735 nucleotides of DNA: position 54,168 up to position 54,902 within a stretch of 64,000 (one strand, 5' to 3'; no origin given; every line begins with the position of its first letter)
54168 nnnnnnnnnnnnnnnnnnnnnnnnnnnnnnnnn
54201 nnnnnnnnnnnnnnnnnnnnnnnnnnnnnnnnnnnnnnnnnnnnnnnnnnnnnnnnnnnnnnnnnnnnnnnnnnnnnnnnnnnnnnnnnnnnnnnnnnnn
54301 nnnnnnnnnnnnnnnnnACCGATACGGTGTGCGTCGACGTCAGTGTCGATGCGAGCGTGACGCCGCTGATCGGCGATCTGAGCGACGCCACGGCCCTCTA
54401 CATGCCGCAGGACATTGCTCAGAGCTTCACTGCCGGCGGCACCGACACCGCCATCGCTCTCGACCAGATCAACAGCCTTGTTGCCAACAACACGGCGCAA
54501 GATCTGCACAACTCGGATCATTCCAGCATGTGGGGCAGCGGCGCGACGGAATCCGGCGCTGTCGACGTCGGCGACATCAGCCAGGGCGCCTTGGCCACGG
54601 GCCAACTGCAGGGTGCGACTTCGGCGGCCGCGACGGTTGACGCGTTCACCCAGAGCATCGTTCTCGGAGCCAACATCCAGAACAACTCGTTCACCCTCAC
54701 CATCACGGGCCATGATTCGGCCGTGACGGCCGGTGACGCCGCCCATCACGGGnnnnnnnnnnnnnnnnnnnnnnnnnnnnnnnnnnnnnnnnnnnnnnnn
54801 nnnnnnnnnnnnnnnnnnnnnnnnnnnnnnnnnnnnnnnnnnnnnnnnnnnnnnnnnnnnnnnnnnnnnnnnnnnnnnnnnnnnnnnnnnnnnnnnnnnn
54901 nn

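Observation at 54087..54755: Prion-like Q/G and N/G low-complexity protein in a high-GC genome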

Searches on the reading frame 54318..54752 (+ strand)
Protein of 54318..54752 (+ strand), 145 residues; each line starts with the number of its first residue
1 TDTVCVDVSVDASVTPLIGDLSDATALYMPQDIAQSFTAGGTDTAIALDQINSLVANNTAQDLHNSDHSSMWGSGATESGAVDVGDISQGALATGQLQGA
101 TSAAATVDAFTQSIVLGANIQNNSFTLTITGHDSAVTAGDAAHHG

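Call 9: find_homologous_proteins(query=window:54318-54752:+, max_evalue=0.001)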
Query seq(145 aa) (145 aa): 81 proteins with E <= 0.001 among 177 candidates.
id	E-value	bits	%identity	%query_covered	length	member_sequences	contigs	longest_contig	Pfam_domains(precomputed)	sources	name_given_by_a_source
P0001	5.8e-82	290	100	100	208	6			-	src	-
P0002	5.1e-79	281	97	99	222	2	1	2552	-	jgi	jgi:hypothetical protein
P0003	1.5e-78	279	97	99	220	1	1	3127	-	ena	-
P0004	5.4e-78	277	96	99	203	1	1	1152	-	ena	-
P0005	2.7e-73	262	92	99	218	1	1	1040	-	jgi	jgi:hypothetical protein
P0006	2.8e-73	262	92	99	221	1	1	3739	-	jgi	jgi:hypothetical protein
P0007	7.1e-73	261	91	99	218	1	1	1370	-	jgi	jgi:hypothetical protein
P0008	1.4e-71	256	89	99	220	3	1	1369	-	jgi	jgi:hypothetical protein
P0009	1.9e-71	256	90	99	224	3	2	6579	-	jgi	jgi:hypothetical protein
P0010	3.9e-68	245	84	99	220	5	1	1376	-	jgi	jgi:hypothetical protein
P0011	8.4e-68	244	86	100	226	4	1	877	-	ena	-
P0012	5.8e-66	238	83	100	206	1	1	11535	-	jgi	jgi:hypothetical protein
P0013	6.8e-66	238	83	100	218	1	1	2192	-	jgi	jgi:hypothetical protein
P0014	4.3e-64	232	83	99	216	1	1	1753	-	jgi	jgi:hypothetical protein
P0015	4.6e-64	232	83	99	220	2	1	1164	-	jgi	jgi:hypothetical protein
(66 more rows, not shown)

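Call 50: search_protein_representatives(alignment_id=A3)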
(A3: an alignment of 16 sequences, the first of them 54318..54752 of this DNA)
Query: 16 sequences, 133 profile positions. Proteins with E-value up to 0.001 (for the whole library): 147; up to 1e-10: 64; up to 1e-30: 15. The best 147 are listed.
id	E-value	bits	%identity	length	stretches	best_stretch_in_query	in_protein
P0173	1.5e-57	209.5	-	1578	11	26-127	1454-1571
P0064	1.4e-46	174.1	-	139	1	1-130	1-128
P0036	4.5e-45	169.2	-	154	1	7-133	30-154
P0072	6.1e-44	165.5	-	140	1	3-132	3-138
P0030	6.8e-43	162.1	-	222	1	1-133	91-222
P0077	2.0e-42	160.7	-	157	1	6-133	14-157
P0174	7.2e-40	152.4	-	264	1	1-133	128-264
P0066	2.0e-39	150.9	-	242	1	1-113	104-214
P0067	7.3e-39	149.1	-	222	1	9-133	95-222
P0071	7.4e-39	149.1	-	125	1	16-133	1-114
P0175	7.7e-38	145.8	-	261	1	6-133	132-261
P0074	4.1e-35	137.0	-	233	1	6-132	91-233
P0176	7.9e-35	136.0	-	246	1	6-132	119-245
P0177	4.6e-33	130.3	-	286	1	8-132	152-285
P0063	2.2e-31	124.9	-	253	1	12-133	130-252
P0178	9.8e-28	113.1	-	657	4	20-123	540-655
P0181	3.9e-26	107.9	-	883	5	21-122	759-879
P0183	4.1e-24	101.4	-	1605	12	28-127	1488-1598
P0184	5.7e-23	97.7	-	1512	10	26-127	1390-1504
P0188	1.3e-18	83.6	-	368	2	24-126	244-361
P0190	1.5e-17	80.1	-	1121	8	27-124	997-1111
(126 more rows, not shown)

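Call 52: search_protein_families(library=pfam, proteins=[P0173, P0178, P0181, P0188, P0183, P0184, P0190], max_evalue=0.01)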
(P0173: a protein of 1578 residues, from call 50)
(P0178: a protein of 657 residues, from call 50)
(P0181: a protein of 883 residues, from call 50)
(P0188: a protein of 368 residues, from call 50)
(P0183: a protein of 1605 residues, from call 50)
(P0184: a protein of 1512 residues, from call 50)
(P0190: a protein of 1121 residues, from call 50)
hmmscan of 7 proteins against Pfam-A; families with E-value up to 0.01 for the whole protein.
P0173 (1578 aa): 0 families

P0178 (657 aa): 0 families

P0181 (883 aa): 1 family
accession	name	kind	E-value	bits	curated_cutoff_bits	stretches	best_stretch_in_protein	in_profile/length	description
PF25558.1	DUF7930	-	0.00022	21.7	27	0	782-798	21-37/75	Domain of unknown function (DUF7930)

P0188 (368 aa): 0 families

P0183 (1605 aa): 0 families

P0184 (1512 aa): 0 families

P0190 (1121 aa): 0 families

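Call 66: find_homologous_proteins(query=A5, max_evalue=0.001)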
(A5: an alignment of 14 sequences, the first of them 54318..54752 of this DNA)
Query A5 (14 sequences) (145 aa, profile of the alignment): 415 proteins with E <= 0.001 among 8000 candidates; the best 120 are listed.
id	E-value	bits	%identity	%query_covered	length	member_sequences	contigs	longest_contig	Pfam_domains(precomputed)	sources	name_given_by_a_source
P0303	1.6e-43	166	32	88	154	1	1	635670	-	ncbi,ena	-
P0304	2.3e-43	165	33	74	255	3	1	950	-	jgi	-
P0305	5.0e-42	161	32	74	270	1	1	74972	-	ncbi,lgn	-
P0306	1.0e-41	160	29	80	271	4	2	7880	-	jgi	jgi:hypothetical protein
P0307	2.7e-41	159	34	74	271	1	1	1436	-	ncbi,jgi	-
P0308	5.8e-41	158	35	91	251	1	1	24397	-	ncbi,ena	-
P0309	1.2e-39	153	34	74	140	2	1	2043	-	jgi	-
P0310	1.3e-39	153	36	74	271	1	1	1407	-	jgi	jgi:hypothetical protein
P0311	1.3e-39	153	35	82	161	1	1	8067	-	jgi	-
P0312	2.1e-39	153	37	88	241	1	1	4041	-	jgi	jgi:hypothetical protein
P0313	2.3e-39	152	34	85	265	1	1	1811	-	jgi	jgi:hypothetical protein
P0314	3.6e-39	152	35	90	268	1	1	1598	-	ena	-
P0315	4.6e-39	151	31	88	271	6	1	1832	-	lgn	-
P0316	5.1e-39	151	31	74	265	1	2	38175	-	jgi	jgi:hypothetical protein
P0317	5.4e-39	151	35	90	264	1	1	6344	-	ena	-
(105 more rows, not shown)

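Call 78: find_encoding_contigs(protein=P0173, flank=8000, max_places=3)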
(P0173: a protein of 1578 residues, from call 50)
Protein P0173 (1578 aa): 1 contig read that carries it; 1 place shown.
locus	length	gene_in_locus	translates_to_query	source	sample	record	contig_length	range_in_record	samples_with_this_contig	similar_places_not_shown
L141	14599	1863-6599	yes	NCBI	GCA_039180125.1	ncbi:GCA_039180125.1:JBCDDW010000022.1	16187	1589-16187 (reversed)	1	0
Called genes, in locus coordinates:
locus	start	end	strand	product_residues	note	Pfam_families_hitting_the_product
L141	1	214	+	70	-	?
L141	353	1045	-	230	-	PF00196:GerE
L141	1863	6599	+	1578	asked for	-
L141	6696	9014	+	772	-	-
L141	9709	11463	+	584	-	PF00664:ABC_membrane, PF00005:ABC_tran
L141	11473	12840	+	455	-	PF25919:BSH_CusB (faint), PF25973:BSH_CzcB (weak), PF25984:BSH_YknX (weak), PF25917:BSH_RND (weak), PF25994:HH_AprE, PF26002:Beta-barrel_AprE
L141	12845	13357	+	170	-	-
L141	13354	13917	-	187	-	-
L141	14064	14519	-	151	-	PF02870:Methyltransf_1N (weak), PF01035:DNA_binding_1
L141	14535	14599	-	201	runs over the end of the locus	PF09347:DUF1989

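Call 84: search_protein_families(library=ncbifam, proteins=[L141:6696-9011:+], max_evalue=0.01)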
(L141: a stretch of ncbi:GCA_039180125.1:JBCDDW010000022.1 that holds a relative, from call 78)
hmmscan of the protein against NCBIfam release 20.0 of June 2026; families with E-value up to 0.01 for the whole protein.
L141:6696-9011:+ (772 aa): 0 families

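Call 85: search_solved_structures(query=A5, max_evalue=10)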
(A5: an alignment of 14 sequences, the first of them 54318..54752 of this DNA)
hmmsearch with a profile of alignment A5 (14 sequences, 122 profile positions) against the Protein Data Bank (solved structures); distinct sequences matched with E-value up to 10: 4.
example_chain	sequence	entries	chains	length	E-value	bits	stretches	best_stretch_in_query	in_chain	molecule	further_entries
10mt_I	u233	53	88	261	0.67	13.7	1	23-105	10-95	Proteasome subunit beta type-2 | Proteasome component PUP1 | Proteasome endopeptidase complex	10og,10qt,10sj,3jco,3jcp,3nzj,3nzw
8rvo_I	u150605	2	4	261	0.7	13.6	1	23-105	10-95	Proteasome subunit beta type-2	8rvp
7a23_T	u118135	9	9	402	1.3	12.7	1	18-43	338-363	39kDa | NADH dehydrogenase [ubiquinone] 1 alpha subcomplex subunit 9, mitochondrial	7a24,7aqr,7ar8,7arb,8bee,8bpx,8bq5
7ar7_P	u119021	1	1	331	1.3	12.7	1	18-42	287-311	NADH dehydrogenase [ubiquinone] 1 alpha subcomplex subunit 9, mitochondrial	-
